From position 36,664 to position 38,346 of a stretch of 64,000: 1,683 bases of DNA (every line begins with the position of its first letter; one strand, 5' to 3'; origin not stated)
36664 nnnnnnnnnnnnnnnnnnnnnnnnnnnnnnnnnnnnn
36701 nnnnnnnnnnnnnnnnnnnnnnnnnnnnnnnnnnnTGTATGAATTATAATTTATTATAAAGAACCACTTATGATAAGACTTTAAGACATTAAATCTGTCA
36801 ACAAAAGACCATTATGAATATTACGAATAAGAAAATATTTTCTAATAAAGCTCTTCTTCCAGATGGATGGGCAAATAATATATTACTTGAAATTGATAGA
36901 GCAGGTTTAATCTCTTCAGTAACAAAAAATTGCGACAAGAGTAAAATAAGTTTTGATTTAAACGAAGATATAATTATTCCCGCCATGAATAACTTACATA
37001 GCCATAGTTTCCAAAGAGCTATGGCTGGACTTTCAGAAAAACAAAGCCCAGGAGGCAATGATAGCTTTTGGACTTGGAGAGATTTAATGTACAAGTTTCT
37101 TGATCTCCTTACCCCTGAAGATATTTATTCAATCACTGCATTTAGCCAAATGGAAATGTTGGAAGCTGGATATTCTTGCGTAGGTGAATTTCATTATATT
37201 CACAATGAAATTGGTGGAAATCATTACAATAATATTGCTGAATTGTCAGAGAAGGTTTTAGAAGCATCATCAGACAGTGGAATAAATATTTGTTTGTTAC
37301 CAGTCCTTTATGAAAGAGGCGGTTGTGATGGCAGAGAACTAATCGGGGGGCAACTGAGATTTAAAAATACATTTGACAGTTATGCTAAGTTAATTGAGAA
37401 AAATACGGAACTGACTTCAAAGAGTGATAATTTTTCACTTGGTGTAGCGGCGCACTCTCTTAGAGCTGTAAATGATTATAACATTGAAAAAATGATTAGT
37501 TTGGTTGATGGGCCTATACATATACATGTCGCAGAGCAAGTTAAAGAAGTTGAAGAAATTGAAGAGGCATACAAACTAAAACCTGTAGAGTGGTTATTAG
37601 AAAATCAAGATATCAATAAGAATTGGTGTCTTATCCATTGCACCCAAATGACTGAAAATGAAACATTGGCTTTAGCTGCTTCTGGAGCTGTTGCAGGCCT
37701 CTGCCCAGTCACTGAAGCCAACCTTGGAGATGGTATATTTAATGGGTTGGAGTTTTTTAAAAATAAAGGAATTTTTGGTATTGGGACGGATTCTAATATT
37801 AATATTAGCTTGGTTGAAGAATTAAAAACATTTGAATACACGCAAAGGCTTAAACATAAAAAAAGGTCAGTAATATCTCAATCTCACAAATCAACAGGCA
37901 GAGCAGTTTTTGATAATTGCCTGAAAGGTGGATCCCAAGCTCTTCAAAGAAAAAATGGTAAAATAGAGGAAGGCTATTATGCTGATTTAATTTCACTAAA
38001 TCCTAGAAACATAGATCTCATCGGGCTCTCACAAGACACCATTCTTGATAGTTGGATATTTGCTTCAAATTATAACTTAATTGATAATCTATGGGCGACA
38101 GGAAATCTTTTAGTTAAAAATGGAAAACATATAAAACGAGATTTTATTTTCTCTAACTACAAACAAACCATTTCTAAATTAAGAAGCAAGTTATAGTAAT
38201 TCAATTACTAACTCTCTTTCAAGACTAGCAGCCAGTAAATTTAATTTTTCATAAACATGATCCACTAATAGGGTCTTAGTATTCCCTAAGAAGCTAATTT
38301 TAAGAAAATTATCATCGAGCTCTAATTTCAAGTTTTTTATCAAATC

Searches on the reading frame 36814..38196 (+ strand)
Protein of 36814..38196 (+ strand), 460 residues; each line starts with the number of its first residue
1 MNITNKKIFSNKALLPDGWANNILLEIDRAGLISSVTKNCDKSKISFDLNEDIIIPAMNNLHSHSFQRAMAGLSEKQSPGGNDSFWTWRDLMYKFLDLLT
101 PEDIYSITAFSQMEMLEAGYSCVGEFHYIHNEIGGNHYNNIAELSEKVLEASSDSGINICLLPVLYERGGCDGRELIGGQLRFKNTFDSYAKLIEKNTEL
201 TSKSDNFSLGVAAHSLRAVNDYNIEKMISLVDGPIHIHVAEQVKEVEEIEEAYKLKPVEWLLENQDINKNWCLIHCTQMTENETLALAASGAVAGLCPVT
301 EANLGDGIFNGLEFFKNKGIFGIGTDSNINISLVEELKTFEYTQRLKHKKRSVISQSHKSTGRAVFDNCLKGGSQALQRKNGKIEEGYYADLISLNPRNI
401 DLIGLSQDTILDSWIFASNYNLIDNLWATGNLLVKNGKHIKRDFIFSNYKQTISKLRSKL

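Call 106: search_protein_families(library=ncbifam, proteins=[window:36814-38196:+], max_evalue=1e-20)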
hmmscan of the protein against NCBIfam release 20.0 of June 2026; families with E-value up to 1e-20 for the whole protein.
window:36814-38196:+ (460 aa): 11 families
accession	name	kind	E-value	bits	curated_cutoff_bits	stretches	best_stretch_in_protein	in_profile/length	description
NF006684.0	PRK09229.1-5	equivalog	1.6e-175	584.3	525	1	6-457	2-454/456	formimidoylglutamate deiminase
NF006683.0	PRK09229.1-4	equivalog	1.9e-160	534.7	654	1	4-456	6-455/457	formimidoylglutamate deiminase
TIGR02022.1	hutF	equivalog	2.9e-148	494.4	413.05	1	7-457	3-454/455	formimidoylglutamate deiminase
NF006682.0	PRK09229.1-3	equivalog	2.2e-137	458.4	637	1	7-456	3-452/454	formimidoylglutamate deiminase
NF006680.0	PRK09229.1-1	equivalog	3.8e-119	398.4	810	1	3-456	3-458/460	formimidoylglutamate deiminase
NF006681.0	PRK09229.1-2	equivalog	1.1e-92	311.2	362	1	9-457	8-448/451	formimidoylglutamate deiminase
NF005540.0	PRK07203.1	equivalog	1.9e-27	96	444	1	34-457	38-439/444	putative aminohydrolase SsnA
NF006055.0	PRK08203.1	equivalog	2.6e-26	92.2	532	0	234-443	232-435/455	8-oxoguanine deaminase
NF006252.0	PRK08393.1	equivalog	1.9e-25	89.8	617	0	192-439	161-404/424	N-ethylammeline chlorohydrolase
NF004995.0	PRK06380.1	subfamily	4.6e-22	78.6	567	0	224-440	188-405/418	metal-dependent hydrolase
NF006549.0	PRK09045.1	equivalog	5.7e-21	74.6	540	0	199-443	180-424/444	TRZ/ATZ family hydrolase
